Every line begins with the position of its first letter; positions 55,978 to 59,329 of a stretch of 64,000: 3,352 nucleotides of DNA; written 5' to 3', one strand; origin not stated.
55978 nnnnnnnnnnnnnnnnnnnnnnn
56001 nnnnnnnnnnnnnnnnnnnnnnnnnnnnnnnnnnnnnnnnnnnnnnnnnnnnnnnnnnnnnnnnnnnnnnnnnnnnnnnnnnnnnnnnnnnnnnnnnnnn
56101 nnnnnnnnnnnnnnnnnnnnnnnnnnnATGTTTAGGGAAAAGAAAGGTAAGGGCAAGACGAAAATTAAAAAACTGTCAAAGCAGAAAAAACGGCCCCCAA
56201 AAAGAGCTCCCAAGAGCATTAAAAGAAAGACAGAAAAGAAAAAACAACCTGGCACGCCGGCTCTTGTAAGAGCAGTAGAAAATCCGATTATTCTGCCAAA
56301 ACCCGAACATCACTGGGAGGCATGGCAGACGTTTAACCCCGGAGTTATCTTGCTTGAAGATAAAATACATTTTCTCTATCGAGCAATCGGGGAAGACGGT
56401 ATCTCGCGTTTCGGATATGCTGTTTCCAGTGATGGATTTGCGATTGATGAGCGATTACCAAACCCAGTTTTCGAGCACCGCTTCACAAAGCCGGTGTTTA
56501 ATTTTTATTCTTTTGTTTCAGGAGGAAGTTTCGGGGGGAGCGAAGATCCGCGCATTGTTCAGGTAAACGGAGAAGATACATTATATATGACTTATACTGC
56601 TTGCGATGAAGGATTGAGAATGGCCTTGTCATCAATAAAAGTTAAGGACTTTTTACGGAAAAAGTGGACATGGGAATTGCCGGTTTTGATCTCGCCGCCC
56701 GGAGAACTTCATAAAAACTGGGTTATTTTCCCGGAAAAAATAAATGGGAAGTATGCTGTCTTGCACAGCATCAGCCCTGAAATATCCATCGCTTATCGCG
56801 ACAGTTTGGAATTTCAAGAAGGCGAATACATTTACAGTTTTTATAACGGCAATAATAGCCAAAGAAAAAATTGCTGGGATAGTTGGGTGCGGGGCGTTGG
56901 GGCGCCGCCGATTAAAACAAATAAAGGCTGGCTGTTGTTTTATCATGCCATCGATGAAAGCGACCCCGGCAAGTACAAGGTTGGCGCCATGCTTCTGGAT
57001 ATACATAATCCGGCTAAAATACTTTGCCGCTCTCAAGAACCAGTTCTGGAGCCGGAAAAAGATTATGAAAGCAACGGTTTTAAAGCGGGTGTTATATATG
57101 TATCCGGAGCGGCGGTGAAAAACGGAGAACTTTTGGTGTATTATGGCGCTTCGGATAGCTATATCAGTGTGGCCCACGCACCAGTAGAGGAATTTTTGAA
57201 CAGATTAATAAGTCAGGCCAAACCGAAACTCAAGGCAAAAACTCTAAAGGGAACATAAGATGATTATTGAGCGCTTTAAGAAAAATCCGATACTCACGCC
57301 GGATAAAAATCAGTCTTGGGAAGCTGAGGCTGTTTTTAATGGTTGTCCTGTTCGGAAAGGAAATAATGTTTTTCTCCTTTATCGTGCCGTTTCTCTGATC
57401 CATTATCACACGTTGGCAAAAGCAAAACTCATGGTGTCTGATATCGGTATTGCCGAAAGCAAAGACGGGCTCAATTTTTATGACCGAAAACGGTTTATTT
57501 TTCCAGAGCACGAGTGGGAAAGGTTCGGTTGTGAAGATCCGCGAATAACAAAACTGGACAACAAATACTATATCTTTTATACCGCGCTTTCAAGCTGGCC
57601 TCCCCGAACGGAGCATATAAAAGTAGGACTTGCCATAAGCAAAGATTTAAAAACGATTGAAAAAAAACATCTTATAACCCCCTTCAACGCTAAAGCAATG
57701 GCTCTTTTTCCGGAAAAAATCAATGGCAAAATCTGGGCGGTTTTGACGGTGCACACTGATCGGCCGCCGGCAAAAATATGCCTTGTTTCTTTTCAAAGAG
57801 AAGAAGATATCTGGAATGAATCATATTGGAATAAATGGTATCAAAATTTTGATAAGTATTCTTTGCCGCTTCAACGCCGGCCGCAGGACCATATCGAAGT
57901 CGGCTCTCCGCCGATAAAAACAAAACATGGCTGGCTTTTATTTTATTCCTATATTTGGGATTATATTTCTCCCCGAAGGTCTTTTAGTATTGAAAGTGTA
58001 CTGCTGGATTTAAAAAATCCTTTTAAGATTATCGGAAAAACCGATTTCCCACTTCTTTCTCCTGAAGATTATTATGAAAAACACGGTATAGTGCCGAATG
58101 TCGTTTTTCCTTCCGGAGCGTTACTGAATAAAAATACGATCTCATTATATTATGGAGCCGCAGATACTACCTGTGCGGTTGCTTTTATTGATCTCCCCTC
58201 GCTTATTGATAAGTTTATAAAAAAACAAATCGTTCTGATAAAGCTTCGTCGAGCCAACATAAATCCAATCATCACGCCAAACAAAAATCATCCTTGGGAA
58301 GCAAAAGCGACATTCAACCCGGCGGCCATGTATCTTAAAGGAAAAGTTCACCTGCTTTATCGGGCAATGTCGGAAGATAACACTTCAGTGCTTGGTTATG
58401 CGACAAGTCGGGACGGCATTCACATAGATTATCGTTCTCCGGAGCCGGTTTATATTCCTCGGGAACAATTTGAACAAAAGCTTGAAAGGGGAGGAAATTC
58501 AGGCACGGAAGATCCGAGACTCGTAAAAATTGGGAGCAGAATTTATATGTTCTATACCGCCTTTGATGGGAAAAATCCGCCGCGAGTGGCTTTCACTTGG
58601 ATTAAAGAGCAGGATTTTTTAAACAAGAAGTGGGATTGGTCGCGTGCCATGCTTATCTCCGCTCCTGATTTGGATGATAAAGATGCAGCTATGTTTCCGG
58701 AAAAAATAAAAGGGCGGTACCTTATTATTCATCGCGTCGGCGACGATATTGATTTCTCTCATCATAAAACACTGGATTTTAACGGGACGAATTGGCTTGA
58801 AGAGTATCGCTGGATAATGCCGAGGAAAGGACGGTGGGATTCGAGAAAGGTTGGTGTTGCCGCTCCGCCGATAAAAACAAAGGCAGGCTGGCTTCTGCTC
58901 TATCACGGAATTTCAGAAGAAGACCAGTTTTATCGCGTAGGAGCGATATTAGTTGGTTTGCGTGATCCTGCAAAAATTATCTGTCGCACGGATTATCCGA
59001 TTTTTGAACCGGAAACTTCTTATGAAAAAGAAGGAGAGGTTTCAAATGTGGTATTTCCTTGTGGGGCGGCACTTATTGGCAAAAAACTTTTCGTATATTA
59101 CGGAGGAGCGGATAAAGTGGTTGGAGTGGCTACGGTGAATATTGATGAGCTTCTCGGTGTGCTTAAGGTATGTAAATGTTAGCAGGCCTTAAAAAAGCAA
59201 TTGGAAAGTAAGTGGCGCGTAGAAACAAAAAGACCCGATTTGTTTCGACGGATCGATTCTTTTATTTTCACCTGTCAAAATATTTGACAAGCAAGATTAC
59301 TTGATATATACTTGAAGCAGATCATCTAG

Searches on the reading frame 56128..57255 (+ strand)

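Call 66: search_protein_families(library=pfam, proteins=[window:56128-57255:+], max_evalue=0.0001)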
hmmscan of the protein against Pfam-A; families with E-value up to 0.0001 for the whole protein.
window:56128-57255:+ (376 aa): 1 family
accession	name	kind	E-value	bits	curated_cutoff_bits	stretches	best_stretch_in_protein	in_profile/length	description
PF04041.19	Glyco_hydro_130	-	9.6e-43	146.8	26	1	65-358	32-316/320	beta-1,4-mannooligosaccharide phosphorylase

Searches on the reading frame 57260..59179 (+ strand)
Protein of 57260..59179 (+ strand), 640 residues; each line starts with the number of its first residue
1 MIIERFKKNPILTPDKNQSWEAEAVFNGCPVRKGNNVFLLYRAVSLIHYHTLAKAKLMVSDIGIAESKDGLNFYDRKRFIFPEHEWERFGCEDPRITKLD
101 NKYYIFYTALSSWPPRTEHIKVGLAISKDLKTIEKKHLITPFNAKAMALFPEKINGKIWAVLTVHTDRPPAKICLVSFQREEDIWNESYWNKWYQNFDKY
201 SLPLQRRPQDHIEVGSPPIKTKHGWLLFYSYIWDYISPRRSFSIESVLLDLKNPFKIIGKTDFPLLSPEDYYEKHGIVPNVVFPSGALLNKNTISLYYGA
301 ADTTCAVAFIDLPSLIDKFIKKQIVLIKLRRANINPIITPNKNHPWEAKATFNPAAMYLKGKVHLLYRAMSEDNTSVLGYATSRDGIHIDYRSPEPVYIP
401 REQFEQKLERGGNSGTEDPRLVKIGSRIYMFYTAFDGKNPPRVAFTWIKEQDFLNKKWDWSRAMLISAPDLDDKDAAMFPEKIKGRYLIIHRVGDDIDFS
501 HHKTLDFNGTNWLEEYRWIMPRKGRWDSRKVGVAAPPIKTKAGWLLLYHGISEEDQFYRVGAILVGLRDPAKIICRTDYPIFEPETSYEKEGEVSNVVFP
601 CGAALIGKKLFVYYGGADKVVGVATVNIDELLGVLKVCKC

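Call 66: search_protein_families(library=pfam, proteins=[window:57260-59179:+], max_evalue=0.0001)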
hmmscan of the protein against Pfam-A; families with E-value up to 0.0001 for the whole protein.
window:57260-59179:+ (640 aa): 1 family
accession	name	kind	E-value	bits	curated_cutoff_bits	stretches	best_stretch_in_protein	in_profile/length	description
PF04041.19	Glyco_hydro_130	-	2.2e-104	349.3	26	2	342-636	26-319/320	beta-1,4-mannooligosaccharide phosphorylase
